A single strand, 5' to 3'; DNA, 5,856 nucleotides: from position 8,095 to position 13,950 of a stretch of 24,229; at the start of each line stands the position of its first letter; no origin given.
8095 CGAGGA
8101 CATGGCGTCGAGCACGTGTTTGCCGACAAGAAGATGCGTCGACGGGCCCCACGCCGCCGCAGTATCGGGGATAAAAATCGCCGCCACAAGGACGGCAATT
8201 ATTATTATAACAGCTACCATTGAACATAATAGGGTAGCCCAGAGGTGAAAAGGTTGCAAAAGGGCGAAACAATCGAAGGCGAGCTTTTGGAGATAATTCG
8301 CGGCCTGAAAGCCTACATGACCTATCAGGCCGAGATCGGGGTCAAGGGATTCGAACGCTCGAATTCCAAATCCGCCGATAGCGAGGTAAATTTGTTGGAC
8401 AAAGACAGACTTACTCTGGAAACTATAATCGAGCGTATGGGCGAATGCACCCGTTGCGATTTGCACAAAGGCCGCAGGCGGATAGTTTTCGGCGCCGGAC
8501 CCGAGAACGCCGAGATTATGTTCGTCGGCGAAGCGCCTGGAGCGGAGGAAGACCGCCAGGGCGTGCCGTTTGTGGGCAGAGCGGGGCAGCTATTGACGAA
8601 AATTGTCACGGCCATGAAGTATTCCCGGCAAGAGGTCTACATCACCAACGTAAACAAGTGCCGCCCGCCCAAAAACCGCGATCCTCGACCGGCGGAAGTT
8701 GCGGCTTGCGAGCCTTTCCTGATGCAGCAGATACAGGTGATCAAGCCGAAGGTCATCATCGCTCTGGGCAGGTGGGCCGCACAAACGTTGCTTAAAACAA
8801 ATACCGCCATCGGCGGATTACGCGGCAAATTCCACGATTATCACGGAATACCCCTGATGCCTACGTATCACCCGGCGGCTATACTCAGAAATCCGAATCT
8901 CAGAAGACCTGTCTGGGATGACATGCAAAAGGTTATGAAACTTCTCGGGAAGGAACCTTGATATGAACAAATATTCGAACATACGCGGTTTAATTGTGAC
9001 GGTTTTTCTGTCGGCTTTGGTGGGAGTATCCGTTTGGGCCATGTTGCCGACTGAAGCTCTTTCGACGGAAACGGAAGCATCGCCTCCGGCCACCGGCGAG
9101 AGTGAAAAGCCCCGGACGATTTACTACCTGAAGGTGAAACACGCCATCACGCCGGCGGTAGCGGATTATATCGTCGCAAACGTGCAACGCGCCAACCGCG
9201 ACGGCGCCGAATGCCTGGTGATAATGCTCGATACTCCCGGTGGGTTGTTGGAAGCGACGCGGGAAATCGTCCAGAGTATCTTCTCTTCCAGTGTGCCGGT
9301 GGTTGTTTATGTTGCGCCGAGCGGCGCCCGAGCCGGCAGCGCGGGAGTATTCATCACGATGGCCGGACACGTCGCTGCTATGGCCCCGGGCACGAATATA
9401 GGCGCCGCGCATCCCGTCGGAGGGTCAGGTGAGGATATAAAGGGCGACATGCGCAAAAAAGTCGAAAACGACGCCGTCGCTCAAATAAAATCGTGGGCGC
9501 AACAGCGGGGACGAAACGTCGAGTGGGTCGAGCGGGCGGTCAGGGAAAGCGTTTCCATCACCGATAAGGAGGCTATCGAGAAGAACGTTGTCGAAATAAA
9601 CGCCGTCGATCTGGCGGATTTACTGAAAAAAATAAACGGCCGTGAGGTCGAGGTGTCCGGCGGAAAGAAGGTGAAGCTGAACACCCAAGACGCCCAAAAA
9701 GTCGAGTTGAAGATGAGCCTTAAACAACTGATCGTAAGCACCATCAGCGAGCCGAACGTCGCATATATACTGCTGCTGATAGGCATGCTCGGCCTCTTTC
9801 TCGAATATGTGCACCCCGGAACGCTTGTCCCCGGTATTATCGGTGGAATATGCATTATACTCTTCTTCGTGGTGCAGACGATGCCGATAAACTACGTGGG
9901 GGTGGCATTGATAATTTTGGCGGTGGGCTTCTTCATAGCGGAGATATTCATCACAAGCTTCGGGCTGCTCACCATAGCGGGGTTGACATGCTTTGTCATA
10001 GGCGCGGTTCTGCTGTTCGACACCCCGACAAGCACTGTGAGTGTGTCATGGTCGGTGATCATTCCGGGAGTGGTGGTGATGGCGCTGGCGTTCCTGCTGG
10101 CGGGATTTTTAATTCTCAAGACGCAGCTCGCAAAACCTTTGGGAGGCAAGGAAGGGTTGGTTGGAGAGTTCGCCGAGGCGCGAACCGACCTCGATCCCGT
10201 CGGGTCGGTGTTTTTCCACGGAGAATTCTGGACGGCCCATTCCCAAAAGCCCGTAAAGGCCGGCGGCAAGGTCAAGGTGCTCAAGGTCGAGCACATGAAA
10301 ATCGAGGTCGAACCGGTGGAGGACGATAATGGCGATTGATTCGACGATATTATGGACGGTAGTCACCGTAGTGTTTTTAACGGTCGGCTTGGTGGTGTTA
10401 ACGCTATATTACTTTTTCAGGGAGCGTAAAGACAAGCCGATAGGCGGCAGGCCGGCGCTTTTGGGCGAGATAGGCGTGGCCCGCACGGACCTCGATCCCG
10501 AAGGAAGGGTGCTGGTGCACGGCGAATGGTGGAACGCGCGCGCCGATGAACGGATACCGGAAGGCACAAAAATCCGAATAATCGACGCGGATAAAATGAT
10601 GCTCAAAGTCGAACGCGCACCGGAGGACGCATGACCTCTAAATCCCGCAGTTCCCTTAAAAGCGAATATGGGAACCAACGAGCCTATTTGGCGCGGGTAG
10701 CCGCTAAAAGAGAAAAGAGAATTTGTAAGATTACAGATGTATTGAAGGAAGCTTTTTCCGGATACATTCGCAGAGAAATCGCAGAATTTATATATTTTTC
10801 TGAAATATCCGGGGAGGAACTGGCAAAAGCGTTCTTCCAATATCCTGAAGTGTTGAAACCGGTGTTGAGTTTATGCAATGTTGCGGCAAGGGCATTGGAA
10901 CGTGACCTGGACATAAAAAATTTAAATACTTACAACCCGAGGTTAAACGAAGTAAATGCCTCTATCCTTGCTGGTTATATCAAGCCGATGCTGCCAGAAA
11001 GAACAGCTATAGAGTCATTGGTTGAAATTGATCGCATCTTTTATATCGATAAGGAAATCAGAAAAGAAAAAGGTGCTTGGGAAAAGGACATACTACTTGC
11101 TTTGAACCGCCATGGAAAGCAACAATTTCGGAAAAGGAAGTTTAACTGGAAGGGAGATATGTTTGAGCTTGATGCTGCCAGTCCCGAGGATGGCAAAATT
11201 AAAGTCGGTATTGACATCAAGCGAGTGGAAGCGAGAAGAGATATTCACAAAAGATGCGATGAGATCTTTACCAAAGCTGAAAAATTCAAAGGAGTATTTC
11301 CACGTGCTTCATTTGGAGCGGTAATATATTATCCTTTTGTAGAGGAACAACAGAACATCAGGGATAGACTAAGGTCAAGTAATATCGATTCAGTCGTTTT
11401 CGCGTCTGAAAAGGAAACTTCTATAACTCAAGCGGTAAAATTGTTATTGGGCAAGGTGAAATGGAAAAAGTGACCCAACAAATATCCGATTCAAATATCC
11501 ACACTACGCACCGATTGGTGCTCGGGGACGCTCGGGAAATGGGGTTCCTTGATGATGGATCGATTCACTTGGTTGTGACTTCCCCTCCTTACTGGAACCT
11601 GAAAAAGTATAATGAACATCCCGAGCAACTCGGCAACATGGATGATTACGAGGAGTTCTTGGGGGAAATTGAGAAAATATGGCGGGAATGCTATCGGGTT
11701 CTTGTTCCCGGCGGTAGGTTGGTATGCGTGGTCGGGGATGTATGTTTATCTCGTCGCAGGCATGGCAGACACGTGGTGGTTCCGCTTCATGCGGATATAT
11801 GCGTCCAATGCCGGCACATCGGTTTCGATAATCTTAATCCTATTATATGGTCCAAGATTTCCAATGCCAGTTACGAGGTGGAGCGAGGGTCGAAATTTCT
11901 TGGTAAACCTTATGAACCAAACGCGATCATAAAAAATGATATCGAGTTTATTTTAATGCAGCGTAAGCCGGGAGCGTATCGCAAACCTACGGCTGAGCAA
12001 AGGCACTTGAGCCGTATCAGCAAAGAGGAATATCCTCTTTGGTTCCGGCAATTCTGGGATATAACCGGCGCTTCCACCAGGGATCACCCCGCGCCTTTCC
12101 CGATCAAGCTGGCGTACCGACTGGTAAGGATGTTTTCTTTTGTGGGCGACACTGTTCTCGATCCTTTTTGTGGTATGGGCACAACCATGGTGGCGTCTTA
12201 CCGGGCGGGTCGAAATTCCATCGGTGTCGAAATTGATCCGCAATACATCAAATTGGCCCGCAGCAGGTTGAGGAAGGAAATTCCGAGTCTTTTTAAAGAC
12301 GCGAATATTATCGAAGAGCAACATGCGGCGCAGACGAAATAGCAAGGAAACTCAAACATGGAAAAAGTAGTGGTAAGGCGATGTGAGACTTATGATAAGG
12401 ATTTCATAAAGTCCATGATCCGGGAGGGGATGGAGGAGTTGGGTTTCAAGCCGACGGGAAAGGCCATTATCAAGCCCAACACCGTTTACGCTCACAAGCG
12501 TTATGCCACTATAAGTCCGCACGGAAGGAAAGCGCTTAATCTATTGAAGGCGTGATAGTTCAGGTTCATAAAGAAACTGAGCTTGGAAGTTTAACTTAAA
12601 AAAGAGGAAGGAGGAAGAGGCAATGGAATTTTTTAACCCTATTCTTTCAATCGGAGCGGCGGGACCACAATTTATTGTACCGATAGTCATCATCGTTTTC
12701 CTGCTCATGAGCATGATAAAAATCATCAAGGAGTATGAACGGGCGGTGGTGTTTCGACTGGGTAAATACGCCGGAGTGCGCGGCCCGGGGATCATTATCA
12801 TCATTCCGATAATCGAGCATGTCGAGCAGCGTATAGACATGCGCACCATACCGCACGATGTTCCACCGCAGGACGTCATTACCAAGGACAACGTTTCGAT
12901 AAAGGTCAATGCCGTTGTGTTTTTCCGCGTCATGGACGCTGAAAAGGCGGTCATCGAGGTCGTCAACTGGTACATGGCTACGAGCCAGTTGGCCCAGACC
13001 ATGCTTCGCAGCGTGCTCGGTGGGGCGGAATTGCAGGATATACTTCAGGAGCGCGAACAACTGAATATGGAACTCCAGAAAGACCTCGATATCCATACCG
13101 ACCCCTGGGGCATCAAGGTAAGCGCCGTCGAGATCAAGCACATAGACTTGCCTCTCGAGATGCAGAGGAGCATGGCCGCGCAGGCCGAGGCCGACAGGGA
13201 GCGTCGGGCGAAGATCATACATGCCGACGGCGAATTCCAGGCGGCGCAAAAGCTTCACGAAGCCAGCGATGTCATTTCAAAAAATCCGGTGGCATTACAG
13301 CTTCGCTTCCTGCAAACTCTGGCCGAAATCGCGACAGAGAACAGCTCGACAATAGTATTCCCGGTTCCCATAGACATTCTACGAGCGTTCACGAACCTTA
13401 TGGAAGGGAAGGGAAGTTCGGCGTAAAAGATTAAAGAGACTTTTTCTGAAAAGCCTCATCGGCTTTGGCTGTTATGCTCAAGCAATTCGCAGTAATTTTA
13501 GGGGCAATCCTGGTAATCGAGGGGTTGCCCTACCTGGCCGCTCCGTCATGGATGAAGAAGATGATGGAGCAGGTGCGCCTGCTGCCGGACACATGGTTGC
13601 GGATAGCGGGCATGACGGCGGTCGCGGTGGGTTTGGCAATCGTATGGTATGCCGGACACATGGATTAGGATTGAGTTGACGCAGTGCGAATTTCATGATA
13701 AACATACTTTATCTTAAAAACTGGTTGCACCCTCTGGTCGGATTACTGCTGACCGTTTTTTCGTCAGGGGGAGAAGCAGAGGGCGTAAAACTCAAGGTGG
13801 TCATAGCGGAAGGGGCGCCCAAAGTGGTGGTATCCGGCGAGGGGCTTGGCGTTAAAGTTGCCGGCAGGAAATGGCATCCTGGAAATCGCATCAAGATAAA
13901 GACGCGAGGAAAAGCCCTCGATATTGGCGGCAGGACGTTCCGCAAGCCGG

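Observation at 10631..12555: Low-GC restriction-modification-like cassette inserted inside the nfeD-stomatin operon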

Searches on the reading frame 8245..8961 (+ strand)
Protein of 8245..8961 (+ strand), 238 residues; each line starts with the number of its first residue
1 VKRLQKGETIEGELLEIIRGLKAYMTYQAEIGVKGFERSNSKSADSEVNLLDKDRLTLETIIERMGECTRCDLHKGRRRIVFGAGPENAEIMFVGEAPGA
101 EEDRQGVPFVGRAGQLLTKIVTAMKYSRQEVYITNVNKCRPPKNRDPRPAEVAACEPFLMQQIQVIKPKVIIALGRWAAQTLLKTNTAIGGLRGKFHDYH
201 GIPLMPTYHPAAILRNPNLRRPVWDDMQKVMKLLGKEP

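Call 3: search_protein_families(library=pfam, proteins=[window:8245-8961:+], max_evalue=0.01)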
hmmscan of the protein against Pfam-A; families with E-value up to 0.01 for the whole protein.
window:8245-8961:+ (238 aa): 1 family
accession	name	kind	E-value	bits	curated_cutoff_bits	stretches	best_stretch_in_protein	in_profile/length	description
PF03167.25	UDG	-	4.7e-40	137.4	24.3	1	82-227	1-140/141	Uracil DNA glycosylase superfamily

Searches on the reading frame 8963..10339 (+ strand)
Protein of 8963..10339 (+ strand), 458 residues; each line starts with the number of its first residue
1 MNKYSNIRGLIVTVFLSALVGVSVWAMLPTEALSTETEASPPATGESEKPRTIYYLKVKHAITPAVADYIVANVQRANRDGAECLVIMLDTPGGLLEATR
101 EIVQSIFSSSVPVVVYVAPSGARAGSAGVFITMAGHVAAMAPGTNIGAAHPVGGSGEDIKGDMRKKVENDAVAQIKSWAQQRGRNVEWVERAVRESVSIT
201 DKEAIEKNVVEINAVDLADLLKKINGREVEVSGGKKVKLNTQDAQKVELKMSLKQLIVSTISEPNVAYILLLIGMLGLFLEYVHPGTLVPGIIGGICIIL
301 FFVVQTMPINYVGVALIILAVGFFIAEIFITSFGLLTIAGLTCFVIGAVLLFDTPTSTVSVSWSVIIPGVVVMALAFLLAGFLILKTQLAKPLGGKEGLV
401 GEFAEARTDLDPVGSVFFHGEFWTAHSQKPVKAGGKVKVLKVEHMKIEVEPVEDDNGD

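Call 3: search_protein_families(library=pfam, proteins=[window:8963-10339:+], max_evalue=0.01)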
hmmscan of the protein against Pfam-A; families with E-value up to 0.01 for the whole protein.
window:8963-10339:+ (458 aa): 5 families
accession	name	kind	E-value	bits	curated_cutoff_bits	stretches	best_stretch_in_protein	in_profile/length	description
PF24961.1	NfeD_membrane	-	4.7e-24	85.2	26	1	265-379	1-117/119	NfeD integral membrane domain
PF25145.1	NfeD1b_N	-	1.7e-20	73.8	40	1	53-214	2-156/189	NfeD1b, N-terminal domain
PF01957.25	NfeD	-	1.6e-13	51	29.1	1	397-451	2-57/57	NfeD-like C-terminal, partner-binding domain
PF00574.28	CLP_protease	-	6.4e-05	23.3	20.2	1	59-206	22-171/182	Clp protease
PF08510.17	PIG-P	-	0.0078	16.5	39.3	0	360-405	41-86/121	PIG-P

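Call 4: search_protein_families(library=ncbifam, proteins=[window:8963-10339:+], max_evalue=0.01)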
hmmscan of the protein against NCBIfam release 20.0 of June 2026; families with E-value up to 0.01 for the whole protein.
window:8963-10339:+ (458 aa): 2 families
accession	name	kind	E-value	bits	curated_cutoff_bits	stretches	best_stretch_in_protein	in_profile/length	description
TIGR00706.1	SppA_dom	equivalog_domain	1.9e-06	27.7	155.45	1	53-148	2-97/208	signal peptide peptidase SppA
NF047768.1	Clp_like_SDH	equivalog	0.0057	16.1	250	1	71-151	69-144/260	SDH family Clp fold serine proteinase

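Call 53: search_protein_families(library=pfam, proteins=[L174:613-1098:+], max_evalue=1)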
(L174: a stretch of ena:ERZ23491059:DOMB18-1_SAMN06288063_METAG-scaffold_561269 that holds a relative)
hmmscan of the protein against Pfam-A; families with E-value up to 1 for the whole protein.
L174:613-1098:+ (162 aa): 1 family
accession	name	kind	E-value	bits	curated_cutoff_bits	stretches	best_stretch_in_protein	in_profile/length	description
PF01555.25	N6_N4_Mtase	-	9.2e-05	22.9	26.7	1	72-130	159-211/221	DNA methylase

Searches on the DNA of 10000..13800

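Call 83: search_rna_families(source=window, start=10000, end=13800, threshold=evalue, max_evalue=1)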
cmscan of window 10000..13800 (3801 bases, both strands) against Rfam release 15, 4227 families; matches with E-value up to 1: 1.
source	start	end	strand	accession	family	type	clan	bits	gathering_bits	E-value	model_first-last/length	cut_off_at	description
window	12422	12467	+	RF02040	HOTTIP_1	Gene; lncRNA;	-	19.9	50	0.44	1-57/57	no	HOXA transcript at the distal tip, conserved region 1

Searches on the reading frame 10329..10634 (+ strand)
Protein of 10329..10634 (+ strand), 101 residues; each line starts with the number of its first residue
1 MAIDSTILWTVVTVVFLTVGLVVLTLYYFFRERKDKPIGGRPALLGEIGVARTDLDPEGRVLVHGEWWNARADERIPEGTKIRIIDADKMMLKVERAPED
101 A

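Call 3: search_protein_families(library=pfam, proteins=[window:10329-10634:+], max_evalue=0.01)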
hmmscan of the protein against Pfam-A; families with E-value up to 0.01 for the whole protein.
window:10329-10634:+ (101 aa): 1 family
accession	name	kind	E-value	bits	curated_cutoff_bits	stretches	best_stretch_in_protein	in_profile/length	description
PF01957.25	NfeD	-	1.6e-15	57.5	29.1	1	43-96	3-57/57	NfeD-like C-terminal, partner-binding domain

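Call 4: search_protein_families(library=ncbifam, proteins=[window:10329-10634:+], max_evalue=0.01)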
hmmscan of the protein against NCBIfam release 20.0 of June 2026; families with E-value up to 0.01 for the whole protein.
window:10329-10634:+ (101 aa): 0 families

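Call 53: search_protein_families(library=pfam, proteins=[L174:613-1098:+], max_evalue=1)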
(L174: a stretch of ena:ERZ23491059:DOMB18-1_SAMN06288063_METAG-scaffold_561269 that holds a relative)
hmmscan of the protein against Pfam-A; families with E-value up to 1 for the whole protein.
L174:613-1098:+ (162 aa): 1 family
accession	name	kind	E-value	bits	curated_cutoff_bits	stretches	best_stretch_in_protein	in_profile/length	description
PF01555.25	N6_N4_Mtase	-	9.2e-05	22.9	26.7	1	72-130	159-211/221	DNA methylase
